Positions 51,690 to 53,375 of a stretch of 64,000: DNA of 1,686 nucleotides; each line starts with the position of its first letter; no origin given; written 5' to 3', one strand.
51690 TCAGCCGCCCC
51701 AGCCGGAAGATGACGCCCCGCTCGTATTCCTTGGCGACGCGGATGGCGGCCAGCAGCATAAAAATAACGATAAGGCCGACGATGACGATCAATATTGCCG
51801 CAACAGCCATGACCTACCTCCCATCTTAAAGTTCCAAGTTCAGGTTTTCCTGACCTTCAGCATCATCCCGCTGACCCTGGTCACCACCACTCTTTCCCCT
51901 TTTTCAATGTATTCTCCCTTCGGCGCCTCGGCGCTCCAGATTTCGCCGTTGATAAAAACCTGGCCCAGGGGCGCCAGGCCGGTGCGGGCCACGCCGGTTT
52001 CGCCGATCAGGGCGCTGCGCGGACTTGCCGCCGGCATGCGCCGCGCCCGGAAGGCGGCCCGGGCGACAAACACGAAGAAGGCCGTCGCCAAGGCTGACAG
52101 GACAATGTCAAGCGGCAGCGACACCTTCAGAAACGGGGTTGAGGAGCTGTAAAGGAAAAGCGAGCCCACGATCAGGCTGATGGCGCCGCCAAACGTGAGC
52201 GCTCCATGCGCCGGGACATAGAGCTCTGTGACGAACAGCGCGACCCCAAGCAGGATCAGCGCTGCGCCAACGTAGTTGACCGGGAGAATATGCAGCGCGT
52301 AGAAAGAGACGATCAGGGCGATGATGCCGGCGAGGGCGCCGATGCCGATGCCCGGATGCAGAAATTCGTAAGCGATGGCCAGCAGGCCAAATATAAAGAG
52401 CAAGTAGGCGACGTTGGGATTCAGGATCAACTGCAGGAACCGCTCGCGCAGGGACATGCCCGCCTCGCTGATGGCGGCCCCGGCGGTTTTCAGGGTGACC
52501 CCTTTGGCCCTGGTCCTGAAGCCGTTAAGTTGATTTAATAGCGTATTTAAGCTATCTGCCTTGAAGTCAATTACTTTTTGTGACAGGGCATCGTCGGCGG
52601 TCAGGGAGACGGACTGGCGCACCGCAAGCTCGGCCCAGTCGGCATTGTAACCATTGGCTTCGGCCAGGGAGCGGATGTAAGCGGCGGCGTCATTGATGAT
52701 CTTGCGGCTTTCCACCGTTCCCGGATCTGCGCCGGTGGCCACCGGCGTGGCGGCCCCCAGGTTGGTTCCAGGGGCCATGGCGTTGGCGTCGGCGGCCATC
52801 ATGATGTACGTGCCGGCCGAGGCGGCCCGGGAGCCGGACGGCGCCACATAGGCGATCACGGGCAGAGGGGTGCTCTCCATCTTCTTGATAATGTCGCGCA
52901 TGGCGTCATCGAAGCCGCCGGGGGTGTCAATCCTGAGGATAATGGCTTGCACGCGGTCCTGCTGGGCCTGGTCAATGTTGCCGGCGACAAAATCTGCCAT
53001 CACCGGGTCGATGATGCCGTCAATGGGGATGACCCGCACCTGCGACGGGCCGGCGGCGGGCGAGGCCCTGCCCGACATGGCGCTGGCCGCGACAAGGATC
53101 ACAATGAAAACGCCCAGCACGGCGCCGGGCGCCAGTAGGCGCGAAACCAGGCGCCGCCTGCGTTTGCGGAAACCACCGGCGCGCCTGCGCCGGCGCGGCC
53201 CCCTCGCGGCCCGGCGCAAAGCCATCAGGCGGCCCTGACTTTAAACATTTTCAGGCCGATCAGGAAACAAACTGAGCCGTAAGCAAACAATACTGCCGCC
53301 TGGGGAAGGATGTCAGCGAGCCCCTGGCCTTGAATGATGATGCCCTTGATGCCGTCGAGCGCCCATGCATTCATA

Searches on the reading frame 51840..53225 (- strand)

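Call 46: search_protein_families(library=pfam, proteins=[window:51840-53225:-], max_evalue=0.00001)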
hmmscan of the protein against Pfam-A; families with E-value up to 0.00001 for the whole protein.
window:51840-53225:- (461 aa): 3 families
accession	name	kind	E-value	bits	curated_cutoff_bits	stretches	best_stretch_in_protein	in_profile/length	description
PF25145.1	NfeD1b_N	-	6.2e-24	85.1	40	1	63-224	2-157/189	NfeD1b, N-terminal domain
PF24961.1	NfeD_membrane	-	1.9e-23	83.2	26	1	271-388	1-117/119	NfeD integral membrane domain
PF01957.25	NfeD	-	5e-17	62.3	29.1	1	404-460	2-57/57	NfeD-like C-terminal, partner-binding domain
